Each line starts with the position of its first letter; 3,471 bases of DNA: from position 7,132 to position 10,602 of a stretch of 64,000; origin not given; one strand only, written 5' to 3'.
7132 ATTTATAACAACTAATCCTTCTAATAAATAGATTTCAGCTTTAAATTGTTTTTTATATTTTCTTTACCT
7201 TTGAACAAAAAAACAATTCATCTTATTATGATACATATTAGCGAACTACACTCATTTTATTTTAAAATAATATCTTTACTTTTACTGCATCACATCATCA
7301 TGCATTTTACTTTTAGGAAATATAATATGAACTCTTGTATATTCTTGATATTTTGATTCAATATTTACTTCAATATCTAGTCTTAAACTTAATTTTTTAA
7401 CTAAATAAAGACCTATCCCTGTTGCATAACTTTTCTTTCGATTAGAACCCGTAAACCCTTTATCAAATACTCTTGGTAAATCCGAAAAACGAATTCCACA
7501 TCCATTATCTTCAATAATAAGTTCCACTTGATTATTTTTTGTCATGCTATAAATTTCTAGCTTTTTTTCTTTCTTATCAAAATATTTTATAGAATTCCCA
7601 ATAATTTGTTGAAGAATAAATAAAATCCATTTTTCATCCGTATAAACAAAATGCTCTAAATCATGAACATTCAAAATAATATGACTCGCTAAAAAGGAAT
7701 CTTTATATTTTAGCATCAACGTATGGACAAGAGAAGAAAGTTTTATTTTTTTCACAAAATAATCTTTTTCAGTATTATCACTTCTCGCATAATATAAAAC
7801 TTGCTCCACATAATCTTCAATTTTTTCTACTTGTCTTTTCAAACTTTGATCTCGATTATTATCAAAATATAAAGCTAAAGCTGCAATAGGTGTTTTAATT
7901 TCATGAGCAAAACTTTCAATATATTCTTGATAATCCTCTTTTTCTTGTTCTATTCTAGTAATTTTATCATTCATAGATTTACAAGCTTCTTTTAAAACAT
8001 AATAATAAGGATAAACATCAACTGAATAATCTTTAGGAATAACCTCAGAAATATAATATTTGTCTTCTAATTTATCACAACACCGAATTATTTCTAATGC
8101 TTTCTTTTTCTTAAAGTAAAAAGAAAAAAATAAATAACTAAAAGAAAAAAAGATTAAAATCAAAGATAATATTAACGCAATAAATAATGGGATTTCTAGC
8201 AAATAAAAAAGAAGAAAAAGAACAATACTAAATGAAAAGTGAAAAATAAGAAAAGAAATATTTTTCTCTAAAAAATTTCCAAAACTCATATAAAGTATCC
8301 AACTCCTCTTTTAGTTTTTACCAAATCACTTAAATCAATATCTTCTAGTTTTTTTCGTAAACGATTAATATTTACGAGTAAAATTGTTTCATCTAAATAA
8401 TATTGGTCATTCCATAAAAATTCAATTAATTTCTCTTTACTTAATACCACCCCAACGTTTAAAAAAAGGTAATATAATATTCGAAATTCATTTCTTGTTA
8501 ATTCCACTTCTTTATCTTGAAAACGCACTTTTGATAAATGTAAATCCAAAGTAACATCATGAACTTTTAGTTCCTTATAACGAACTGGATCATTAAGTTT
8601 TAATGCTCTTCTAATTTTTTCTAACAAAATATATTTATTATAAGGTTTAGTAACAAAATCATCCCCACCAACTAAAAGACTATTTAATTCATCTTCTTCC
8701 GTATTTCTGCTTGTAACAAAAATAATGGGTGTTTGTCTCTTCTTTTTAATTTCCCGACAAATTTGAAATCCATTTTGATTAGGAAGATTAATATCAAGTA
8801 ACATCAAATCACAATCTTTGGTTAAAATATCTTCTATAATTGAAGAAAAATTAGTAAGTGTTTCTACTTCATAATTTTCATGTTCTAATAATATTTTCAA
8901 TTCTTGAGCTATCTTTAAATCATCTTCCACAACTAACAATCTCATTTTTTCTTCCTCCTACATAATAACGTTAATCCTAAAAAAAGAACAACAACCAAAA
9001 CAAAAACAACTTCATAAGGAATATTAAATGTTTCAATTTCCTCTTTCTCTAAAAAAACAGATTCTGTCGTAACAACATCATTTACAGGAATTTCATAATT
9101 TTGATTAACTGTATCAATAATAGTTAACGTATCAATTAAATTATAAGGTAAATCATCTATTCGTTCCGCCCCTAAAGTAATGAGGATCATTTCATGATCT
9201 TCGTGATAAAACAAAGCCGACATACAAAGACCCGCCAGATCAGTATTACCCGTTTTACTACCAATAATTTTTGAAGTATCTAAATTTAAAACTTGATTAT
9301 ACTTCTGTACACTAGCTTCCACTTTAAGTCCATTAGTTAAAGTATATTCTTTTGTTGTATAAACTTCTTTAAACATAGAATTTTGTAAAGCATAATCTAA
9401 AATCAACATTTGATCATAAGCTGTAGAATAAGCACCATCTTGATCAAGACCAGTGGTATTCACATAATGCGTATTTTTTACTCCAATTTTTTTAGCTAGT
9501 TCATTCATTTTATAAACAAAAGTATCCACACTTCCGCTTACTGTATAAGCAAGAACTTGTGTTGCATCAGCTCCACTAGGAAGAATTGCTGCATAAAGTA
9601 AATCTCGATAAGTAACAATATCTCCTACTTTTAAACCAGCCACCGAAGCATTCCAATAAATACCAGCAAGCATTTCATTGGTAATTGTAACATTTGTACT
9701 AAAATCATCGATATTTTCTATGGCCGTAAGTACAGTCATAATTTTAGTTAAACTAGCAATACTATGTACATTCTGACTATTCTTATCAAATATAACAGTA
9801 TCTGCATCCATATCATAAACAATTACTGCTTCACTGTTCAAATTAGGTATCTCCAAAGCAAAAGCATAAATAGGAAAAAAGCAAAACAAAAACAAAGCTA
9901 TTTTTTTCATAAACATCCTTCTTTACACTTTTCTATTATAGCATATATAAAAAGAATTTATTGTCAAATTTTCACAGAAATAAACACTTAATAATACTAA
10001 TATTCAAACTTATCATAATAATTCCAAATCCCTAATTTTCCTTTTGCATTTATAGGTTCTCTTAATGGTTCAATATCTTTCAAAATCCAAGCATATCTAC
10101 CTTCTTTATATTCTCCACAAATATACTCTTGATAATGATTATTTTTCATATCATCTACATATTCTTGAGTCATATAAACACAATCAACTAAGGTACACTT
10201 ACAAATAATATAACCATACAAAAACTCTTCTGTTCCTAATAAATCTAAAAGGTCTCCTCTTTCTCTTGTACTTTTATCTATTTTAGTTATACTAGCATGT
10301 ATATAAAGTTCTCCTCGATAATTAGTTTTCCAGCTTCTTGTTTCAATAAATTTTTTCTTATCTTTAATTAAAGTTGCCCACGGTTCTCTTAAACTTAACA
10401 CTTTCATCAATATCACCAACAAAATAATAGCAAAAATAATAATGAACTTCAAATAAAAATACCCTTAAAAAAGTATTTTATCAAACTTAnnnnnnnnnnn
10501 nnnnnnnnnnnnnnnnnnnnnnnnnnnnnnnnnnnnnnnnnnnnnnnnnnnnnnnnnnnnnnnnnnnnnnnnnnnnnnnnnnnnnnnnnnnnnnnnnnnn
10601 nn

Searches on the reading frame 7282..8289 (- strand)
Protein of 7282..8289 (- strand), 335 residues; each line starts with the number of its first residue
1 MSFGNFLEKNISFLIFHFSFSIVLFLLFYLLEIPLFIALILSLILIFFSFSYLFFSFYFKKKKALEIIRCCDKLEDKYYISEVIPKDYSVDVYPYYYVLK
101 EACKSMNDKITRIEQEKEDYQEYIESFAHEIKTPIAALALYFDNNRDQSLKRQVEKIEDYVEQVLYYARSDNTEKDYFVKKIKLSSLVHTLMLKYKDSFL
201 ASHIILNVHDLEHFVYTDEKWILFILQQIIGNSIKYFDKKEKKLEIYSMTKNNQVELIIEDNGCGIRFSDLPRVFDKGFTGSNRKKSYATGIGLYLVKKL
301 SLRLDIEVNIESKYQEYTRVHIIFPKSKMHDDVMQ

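Call 72: search_protein_families(library=pfam, proteins=[window:7282-8289:-], max_evalue=0.00001)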
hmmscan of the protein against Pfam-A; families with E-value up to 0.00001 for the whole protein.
window:7282-8289:- (335 aa): 1 family
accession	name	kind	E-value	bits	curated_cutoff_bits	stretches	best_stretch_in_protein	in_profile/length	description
PF02518.31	HATPase_c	-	2.4e-17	63.8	26.4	1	218-326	2-109/111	Histidine kinase-, DNA gyrase B-, and HSP90-like ATPase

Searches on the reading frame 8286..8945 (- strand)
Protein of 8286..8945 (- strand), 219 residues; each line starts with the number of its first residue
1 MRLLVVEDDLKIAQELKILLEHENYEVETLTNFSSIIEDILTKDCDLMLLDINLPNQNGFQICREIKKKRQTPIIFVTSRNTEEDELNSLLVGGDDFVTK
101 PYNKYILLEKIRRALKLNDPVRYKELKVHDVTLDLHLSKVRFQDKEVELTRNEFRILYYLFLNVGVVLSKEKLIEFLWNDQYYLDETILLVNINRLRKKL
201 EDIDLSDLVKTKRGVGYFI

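Call 72: search_protein_families(library=pfam, proteins=[window:8286-8945:-], max_evalue=0.00001)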
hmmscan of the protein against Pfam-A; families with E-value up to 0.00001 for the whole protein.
window:8286-8945:- (219 aa): 2 families
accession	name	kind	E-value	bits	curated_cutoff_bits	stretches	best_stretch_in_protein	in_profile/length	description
PF00072.30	Response_reg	-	1.7e-25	89.8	30.2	1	4-111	2-110/111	Response regulator receiver domain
PF00486.34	Trans_reg_C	-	5.2e-22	78.1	26.2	1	145-218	2-76/77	Transcriptional regulatory protein, C terminal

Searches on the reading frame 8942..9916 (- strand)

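Call 72: search_protein_families(library=pfam, proteins=[window:8942-9916:-], max_evalue=0.00001)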
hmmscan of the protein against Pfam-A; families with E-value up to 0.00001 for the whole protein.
window:8942-9916:- (324 aa): 2 families
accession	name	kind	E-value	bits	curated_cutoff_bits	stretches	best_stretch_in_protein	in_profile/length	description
PF00768.25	Peptidase_S11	-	2.8e-45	155.1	27.6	1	22-251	6-238/239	D-alanyl-D-alanine carboxypeptidase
PF13354.11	Beta-lactamase2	-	7.2e-06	25.9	22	0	31-174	2-144/214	Beta-lactamase enzyme family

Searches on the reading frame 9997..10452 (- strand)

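Call 72: search_protein_families(library=pfam, proteins=[window:9997-10452:-], max_evalue=0.00001)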
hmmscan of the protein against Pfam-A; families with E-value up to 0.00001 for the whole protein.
window:9997-10452:- (151 aa): 1 family
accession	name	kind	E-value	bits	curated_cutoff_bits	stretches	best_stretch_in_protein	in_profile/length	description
PF04266.20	ASCH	-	1.6e-06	29.2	21.2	1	19-107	1-66/103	ASCH domain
